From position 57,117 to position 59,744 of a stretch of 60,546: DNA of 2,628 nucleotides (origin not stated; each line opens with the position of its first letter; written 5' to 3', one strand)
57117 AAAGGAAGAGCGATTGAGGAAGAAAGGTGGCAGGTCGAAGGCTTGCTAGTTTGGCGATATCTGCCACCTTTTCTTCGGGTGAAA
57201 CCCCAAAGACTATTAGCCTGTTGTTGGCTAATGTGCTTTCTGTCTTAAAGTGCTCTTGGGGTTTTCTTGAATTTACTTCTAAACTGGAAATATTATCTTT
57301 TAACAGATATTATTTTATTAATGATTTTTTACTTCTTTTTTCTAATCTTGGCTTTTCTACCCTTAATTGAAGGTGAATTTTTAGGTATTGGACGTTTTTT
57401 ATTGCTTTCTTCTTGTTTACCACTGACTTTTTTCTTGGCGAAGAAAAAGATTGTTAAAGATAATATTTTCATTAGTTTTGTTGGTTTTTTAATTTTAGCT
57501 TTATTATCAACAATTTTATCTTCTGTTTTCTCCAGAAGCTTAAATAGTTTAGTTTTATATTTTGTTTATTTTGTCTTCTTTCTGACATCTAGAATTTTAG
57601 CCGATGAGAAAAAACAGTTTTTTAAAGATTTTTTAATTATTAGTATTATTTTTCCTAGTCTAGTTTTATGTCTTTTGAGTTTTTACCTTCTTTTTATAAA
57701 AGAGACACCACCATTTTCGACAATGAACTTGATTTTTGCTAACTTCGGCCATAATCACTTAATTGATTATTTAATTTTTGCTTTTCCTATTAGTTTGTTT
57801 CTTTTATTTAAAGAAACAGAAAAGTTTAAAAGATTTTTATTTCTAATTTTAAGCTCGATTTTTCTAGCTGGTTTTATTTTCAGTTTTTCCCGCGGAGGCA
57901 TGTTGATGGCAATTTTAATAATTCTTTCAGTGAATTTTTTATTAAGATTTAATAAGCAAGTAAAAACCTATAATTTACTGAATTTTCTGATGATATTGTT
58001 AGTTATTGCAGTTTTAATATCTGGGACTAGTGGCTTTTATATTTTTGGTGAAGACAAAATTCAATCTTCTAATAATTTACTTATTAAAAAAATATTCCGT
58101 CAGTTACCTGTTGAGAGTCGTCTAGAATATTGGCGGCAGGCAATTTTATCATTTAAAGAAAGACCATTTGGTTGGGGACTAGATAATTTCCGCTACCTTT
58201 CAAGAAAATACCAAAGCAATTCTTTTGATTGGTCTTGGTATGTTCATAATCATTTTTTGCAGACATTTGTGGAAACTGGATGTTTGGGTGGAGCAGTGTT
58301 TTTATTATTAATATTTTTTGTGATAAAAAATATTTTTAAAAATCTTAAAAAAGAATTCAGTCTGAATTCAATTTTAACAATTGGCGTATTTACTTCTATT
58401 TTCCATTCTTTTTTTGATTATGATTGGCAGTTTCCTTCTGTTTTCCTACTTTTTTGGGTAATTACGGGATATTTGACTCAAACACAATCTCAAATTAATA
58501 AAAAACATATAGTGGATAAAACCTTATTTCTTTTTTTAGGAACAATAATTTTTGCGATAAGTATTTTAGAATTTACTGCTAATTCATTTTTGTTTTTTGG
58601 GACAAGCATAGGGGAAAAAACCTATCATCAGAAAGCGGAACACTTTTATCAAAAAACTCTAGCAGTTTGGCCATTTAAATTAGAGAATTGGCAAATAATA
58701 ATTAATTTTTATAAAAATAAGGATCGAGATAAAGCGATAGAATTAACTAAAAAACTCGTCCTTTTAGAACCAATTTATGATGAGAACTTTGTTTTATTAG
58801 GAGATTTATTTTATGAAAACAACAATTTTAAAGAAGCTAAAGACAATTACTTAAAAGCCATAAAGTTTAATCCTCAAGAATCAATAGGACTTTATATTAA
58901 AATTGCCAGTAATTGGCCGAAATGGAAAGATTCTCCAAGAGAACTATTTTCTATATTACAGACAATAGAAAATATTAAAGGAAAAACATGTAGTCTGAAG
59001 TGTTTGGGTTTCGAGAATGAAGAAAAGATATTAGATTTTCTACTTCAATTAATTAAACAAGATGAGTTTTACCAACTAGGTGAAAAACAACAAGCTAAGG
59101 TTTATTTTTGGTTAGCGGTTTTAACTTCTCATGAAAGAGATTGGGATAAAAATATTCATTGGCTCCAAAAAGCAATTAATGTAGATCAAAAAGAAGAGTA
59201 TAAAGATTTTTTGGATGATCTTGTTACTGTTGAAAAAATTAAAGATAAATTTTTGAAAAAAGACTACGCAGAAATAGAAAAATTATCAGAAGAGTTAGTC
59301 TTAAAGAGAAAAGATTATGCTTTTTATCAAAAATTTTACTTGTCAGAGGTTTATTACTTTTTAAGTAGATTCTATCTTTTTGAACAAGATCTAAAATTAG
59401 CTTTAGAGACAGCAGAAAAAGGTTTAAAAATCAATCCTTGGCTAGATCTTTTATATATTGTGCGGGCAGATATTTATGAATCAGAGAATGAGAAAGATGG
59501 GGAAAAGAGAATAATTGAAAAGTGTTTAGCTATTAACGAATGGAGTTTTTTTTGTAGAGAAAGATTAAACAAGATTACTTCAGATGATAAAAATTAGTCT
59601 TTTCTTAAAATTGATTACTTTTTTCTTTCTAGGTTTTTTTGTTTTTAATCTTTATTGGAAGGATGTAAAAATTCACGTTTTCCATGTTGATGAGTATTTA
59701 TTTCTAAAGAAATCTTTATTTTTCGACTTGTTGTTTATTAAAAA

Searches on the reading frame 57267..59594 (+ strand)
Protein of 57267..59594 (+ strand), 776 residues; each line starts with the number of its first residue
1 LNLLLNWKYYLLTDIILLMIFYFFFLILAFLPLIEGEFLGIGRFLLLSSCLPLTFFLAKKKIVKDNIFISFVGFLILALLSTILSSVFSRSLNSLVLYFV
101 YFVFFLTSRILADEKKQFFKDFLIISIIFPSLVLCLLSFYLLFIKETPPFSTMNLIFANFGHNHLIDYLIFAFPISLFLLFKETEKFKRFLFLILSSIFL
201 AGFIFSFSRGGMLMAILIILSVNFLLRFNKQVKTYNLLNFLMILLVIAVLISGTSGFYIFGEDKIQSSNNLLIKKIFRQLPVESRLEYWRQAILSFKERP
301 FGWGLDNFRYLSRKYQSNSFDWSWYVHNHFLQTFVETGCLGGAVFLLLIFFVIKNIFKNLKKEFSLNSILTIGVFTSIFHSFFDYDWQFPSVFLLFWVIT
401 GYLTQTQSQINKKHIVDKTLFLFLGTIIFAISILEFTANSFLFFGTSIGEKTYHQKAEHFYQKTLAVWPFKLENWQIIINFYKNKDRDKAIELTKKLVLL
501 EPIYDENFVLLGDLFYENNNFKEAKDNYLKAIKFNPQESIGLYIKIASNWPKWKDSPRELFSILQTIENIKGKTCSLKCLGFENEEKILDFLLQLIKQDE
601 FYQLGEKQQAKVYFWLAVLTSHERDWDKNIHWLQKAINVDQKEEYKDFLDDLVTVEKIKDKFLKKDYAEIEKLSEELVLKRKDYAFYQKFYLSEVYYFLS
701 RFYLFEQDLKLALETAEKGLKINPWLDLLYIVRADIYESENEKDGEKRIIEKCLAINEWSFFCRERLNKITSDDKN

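Call 64: search_protein_families(library=pfam, proteins=[window:57267-59594:+], max_evalue=0.00001)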
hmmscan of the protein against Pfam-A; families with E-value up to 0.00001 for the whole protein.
window:57267-59594:+ (776 aa): 4 families
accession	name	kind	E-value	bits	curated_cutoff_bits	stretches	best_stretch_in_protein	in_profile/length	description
PF04932.20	Wzy_C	-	2.1e-18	67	31.7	1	196-346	3-149/149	O-Antigen ligase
PF13181.12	TPR_8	-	1.1e-09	38.1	25.7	0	509-537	5-33/34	Tetratricopeptide repeat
PF07719.23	TPR_2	-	2.3e-08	34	27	0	510-537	6-33/34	Tetratricopeptide repeat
PF00515.34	TPR_1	-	1.4e-06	28.3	27.8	0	511-537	7-33/34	Tetratricopeptide repeat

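Call 66: find_homologous_proteins(query=window:57267-59594:+, max_evalue=1e-40)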
Query window:57267-59594:+ (776 aa): 23 proteins with E <= 1e-40 among 8000 candidates.
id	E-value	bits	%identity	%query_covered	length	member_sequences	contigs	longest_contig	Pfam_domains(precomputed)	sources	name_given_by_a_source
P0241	0.0e+0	1669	100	98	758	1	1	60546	PF00515.35,PF13181.13,PF07719.24,PF04932.21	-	-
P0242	7.8e-253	860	55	97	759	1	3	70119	PF23914.2,PF13176.13,PF13428.13,PF14559.13,PF00515.35,PF13424.13,PF21033.5,PF13432.13,PF13181.13,PF07719.24,PF13174.13,PF04932.21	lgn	-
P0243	1.6e-243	829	53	97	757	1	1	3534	PF13431.13,PF23914.2,PF13414.13,PF13428.13,PF14559.13,PF00515.35,PF13424.13,PF13432.13,PF13181.13,PF07719.24,PF13174.13,PF04932.21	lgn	-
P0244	8.0e-227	774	49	97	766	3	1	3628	PF00515.35,PF13424.13,PF13181.13,PF07719.24,PF04932.21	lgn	-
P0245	1.0e-226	773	50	97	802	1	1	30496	PF23914.2,PF13414.13,PF13428.13,PF13374.13,PF14559.13,PF17874.8,PF00515.35,PF13424.13,PF13432.13,PF13181.13,PF07719.24,PF04932.21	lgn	-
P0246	1.1e-214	733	48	97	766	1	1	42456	PF13431.13,PF13414.13,PF13176.13,PF13428.13,PF14559.13,PF00515.35,PF13424.13,PF21033.5,PF13181.13,PF07719.24,PF13174.13,PF04932.21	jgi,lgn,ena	-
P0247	7.0e-209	714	48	97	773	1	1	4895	PF00515.35,PF13428.13,PF13181.13,PF07719.24,PF04932.21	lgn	-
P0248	6.4e-188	645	46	91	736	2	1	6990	PF13424.13,PF04932.21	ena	-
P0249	1.5e-183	631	43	97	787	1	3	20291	PF00515.35,PF13424.13,PF13428.13,PF13181.13,PF07719.24,PF13374.13,PF04932.21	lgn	-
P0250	2.1e-178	613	58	65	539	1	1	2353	PF04932.21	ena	-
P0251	1.5e-177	611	44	97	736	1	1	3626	PF14559.13,PF00515.35,PF13424.13,PF13428.13,PF13181.13,PF07719.24,PF13174.13,PF04932.21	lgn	-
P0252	1.4e-176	607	44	97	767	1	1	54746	PF14559.13,PF23914.2,PF13414.13,PF00515.35,PF13424.13,PF13432.13,PF13428.13,PF13181.13,PF25064.2,PF07719.24,PF04932.21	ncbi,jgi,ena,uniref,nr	ncbi:hypothetical protein COT75_00900 [Candidatus Beckwithbacteria bacterium CG10_big_fil_rev_8_21_1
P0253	5.5e-172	592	43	91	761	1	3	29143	PF00515.35,PF13424.13,PF13432.13,PF13428.13,PF13181.13,PF07719.24,PF13174.13,PF04932.21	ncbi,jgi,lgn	-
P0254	1.8e-170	587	42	97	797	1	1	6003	PF00515.35,PF13424.13,PF13428.13,PF13181.13,PF07719.24,PF04932.21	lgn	-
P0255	9.8e-168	578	43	91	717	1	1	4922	PF00515.35,PF21033.5,PF13181.13,PF07719.24,PF04932.21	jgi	-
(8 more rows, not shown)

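Call 67: find_encoding_contigs(protein=P0242, flank=8000, max_places=2)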
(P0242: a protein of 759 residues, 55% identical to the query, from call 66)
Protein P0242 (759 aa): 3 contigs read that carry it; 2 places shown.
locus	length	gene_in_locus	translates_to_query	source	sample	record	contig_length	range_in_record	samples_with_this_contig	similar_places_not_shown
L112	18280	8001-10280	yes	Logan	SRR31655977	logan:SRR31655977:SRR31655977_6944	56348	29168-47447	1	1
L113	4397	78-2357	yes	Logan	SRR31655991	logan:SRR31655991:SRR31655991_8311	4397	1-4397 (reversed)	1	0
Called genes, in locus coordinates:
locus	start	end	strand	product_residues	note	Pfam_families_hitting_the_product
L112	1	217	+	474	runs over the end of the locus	PF04932:Wzy_C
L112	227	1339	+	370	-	PF00534:Glycos_transf_1, PF13692:Glyco_trans_1_4 (weak), PF13524:Glyco_trans_1_2 (weak)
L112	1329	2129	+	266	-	-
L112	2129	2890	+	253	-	PF03808:Glyco_tran_WecG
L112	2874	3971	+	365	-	PF04055:Radical_SAM, PF13186:SPASM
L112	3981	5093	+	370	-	PF04055:Radical_SAM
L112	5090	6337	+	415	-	PF00534:Glycos_transf_1, PF13692:Glyco_trans_1_4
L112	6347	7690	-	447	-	PF01841:Transglut_core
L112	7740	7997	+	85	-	-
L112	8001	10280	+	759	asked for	PF04932:Wzy_C, PF13428:TPR_14 (faint), PF00515:TPR_1 (faint), PF07719:TPR_2 (faint), PF13174:TPR_6 (faint), PF13176:TPR_7 (faint), PF13181:TPR_8 (faint), PF14559:TPR_19 (weak), +4 more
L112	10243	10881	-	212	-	PF02397:Bac_transf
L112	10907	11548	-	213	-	-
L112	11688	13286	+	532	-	-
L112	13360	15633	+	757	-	-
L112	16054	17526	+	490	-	PF03717:PBP_dimer, PF00905:Transpeptidase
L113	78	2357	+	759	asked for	PF04932:Wzy_C, PF13428:TPR_14 (faint), PF00515:TPR_1 (faint), PF07719:TPR_2 (faint), PF13174:TPR_6 (faint), PF13176:TPR_7 (faint), PF13181:TPR_8 (faint), PF14559:TPR_19 (weak), +4 more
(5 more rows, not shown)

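Call 68: find_encoding_contigs(protein=P0245, flank=8000, max_places=2)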
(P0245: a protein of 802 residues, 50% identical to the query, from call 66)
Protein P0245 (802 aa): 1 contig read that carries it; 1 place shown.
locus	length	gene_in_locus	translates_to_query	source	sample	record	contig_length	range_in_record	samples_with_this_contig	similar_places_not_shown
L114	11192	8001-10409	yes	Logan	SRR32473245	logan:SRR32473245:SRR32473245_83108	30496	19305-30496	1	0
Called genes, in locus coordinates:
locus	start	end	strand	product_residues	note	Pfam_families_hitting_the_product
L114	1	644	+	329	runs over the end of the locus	PF04055:Radical_SAM, PF13353:Fer4_12 (faint), PF13186:SPASM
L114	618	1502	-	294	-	PF00535:Glycos_transf_2, PF10111:Glyco_tranf_2_2, PF13641:Glyco_tranf_2_3, PF13506:Glyco_transf_21 (weak), PF13632:Glyco_trans_2_3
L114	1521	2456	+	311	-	PF01408:GFO_IDH_MocA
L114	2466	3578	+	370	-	PF00155:Aminotran_1_2, PF00266:Aminotran_5, PF01041:DegT_DnrJ_EryC1, PF01053:Cys_Met_Meta_PP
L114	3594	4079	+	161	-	PF08660:Alg14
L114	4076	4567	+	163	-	PF04101:Glyco_tran_28_C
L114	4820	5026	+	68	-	PF00535:Glycos_transf_2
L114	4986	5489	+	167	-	PF00535:Glycos_transf_2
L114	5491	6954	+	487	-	PF13231:PMT_2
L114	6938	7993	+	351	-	PF04055:Radical_SAM, PF13186:SPASM (weak)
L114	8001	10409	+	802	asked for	PF04932:Wzy_C, PF00515:TPR_1 (faint), PF07719:TPR_2 (faint), PF13181:TPR_8 (faint), PF13424:TPR_12 (faint), PF13428:TPR_14 (faint), PF17874:TPR_MalT, PF14559:TPR_19 (weak), +4 more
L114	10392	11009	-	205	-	PF02397:Bac_transf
